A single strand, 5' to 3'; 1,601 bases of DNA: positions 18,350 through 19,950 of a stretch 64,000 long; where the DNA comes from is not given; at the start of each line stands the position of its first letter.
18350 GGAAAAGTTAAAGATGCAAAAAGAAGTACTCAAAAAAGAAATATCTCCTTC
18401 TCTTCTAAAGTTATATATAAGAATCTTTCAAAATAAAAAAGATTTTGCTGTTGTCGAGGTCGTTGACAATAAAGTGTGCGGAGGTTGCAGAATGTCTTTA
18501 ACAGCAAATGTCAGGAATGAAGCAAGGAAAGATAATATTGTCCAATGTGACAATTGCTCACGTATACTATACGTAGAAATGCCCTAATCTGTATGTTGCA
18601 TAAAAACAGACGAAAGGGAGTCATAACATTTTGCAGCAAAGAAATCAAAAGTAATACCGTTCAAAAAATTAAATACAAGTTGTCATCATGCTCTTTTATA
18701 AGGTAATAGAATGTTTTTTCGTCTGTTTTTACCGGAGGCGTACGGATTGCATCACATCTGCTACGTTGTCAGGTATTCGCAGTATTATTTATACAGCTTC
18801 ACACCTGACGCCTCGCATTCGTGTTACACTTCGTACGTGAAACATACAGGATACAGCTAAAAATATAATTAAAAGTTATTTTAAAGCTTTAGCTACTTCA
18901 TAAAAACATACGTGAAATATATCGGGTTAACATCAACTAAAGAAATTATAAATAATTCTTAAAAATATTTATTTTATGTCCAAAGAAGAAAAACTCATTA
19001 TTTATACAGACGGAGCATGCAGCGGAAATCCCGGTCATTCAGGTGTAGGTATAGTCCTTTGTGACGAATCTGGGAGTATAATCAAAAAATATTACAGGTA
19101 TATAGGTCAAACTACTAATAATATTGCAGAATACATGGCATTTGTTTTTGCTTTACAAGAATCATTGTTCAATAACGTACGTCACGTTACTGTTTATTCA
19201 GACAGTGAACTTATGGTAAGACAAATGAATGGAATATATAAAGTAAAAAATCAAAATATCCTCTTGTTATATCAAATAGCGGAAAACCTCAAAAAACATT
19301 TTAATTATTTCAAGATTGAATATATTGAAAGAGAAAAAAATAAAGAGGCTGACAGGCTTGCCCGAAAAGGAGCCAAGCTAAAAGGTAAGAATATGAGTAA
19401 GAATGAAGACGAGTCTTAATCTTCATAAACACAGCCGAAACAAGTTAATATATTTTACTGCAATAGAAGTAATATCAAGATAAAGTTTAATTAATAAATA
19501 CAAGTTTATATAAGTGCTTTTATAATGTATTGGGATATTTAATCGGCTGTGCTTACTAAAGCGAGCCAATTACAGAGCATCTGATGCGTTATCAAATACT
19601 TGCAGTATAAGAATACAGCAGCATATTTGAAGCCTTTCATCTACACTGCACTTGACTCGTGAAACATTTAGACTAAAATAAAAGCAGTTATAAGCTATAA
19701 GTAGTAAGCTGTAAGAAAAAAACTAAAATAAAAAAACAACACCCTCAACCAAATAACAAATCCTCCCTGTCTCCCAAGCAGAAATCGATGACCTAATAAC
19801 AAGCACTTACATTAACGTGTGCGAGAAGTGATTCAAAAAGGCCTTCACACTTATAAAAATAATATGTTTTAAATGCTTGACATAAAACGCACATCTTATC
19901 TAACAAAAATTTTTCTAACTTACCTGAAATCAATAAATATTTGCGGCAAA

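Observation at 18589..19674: Two paralogous ~260-nt structured RNA-like elements bracket rnhA, each starting at the stop codon of the preceding gene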

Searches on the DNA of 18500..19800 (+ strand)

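Call 4: search_rna_families(source=window, start=18500, end=19800, threshold=evalue, max_evalue=10, show_alignments=3)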
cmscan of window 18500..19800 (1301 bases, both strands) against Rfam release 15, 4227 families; matches with E-value up to 10: 3.
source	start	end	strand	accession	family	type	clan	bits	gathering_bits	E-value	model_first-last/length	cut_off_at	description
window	18614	18695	-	RF00529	snoMe28S-Am2589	Gene; snRNA; snoRNA; CD-box;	-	19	37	8.4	1-109/109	no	Small nucleolar RNA Me28S-Am2589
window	18661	18717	-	RF02285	TtnuCD8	Gene; snRNA; snoRNA; CD-box;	-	18.8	70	7.5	1-59/59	no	Tetrahymena snoRNA TtnuCD8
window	19388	19463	+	RF01185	snR75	Gene; snRNA; snoRNA; CD-box;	CL00045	17.2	40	0.8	1-88/88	no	Small nucleolar RNA snR75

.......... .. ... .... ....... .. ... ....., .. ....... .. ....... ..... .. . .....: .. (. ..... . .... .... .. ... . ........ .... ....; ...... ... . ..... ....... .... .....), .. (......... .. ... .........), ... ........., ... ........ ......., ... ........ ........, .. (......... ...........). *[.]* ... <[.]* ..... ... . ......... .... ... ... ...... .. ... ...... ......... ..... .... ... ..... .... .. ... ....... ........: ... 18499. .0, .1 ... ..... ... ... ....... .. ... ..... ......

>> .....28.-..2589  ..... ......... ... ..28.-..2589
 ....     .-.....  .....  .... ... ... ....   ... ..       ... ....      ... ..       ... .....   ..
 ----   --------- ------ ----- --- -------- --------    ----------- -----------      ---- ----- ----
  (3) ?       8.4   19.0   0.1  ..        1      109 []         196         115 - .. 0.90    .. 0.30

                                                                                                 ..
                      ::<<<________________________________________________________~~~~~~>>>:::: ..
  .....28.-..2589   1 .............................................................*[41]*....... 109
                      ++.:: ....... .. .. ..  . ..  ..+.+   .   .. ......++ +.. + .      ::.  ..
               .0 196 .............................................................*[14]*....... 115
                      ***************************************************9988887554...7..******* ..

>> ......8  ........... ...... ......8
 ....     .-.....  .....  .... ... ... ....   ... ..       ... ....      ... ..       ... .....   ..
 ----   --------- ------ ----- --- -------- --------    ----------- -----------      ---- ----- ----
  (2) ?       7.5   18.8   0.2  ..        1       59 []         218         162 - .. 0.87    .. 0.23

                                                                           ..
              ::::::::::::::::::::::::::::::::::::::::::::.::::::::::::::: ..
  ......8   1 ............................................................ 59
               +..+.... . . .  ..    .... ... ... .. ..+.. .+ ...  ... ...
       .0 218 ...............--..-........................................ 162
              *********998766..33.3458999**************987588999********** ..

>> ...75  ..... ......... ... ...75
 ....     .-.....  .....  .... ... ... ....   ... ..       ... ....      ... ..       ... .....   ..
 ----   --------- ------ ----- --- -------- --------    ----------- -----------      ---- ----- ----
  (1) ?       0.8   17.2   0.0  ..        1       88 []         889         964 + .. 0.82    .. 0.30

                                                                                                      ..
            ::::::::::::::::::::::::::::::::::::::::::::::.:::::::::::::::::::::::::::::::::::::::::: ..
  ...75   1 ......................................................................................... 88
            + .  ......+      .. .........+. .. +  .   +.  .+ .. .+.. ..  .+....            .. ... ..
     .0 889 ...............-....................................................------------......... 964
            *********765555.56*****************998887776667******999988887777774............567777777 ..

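Call 14: build_rna_model(alignment_id=A1)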
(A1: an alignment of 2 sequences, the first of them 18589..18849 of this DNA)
Model R1 built from alignment A1 (2 sequences, 267 columns); structure: RNAalifold consensus.
model positions 267; base pairs 46; branch points 1; effective number of sequences 1.32; information 0.589 bits per position. Calibrated on 0.2 Mb of random sequence (short: E-values are rough).
structure used (alignment columns):
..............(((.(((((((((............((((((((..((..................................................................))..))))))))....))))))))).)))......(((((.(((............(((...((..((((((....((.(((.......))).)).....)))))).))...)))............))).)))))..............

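Call 15: search_with_rna_model(model_id=R1, source=window, max_evalue=10, show_alignments=4)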
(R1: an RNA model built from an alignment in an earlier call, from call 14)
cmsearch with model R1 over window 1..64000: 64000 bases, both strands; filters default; matches with E-value up to 10: 9.
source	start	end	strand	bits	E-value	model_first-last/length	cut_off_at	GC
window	18587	18852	+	301.1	1.1e-66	1-267/267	no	0.37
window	19412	19674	+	288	1.1e-63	1-267/267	no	0.31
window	18739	18837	-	23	0.0029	154-252/267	no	0.46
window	19412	19567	-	16.1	0.11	1-267/267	no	0.28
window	13046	13168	+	12.7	0.65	25-136/267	no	0.34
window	48042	48112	+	12.3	0.81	44-125/267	no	0.24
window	46940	47065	+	12.2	0.86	1-267/267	no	0.26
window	19940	20015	+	9.3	3.9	44-125/267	no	0.22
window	5509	5573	+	8.8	4.9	53-117/267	no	0.23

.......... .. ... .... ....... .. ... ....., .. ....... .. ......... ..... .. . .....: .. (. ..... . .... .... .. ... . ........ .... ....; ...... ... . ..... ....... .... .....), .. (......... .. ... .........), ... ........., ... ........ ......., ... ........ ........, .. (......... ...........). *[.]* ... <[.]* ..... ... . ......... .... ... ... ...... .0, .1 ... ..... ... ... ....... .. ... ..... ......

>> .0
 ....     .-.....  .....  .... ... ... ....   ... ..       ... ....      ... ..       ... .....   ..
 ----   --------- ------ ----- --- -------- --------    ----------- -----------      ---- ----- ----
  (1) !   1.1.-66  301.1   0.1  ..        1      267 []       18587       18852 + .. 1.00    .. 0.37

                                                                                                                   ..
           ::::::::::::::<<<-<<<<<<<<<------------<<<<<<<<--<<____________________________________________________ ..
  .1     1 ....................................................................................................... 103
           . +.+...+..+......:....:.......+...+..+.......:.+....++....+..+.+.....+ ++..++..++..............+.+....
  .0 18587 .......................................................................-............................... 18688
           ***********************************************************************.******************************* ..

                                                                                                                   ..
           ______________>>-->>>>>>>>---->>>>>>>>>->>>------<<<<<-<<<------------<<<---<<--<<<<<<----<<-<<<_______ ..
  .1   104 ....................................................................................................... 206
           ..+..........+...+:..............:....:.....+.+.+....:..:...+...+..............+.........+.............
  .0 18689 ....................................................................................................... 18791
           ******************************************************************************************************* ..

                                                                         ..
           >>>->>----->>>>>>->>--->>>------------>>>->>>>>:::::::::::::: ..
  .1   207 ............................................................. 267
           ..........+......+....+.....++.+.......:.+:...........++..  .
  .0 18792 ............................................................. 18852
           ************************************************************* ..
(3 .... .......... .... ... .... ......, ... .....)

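Call 21: search_with_rna_model(model_id=R1, sources=[L001, L002, L003, L004, L005, L006, L007, L008, L009, L010, L011, L012], max_evalue=1)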
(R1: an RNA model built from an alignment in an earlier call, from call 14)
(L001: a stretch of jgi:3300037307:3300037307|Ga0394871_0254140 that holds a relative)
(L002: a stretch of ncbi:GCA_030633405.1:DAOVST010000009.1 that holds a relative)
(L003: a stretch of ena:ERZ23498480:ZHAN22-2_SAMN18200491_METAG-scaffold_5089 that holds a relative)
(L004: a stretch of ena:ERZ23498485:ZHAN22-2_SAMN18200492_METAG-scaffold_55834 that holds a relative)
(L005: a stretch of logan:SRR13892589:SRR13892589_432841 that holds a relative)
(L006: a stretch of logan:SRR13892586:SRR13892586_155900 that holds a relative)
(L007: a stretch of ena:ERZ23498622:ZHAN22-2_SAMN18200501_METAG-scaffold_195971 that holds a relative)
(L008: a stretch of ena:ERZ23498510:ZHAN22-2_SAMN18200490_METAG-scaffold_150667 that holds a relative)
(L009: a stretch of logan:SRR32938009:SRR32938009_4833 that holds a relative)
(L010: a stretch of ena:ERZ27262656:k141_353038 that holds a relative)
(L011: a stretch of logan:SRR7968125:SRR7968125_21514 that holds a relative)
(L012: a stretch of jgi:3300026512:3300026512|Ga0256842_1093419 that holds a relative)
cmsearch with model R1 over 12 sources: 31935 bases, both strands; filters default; matches with E-value up to 1: 13.
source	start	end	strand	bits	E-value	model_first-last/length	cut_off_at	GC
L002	3708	3973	+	301.1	5.7e-67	1-267/267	no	0.37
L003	3708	3973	+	301.1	5.7e-67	1-267/267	no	0.37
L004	2154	2419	+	301.1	5.7e-67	1-267/267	no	0.37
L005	899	1164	+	301.1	5.7e-67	1-267/267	no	0.37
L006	896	1161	+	301.1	5.7e-67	1-267/267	no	0.37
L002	4533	4795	+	288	5.3e-64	1-267/267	no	0.31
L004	2979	3115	+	128.2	1.5e-27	1-139/267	3'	0.25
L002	3860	3958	-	23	0.0015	154-252/267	no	0.46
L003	3860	3958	-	23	0.0015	154-252/267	no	0.46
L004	2306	2404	-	23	0.0015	154-252/267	no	0.46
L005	898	1059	-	21.2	0.0038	1-267/267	no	0.33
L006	895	1056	-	21.2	0.0038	1-267/267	no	0.33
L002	4533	4688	-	16.1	0.055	1-267/267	no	0.28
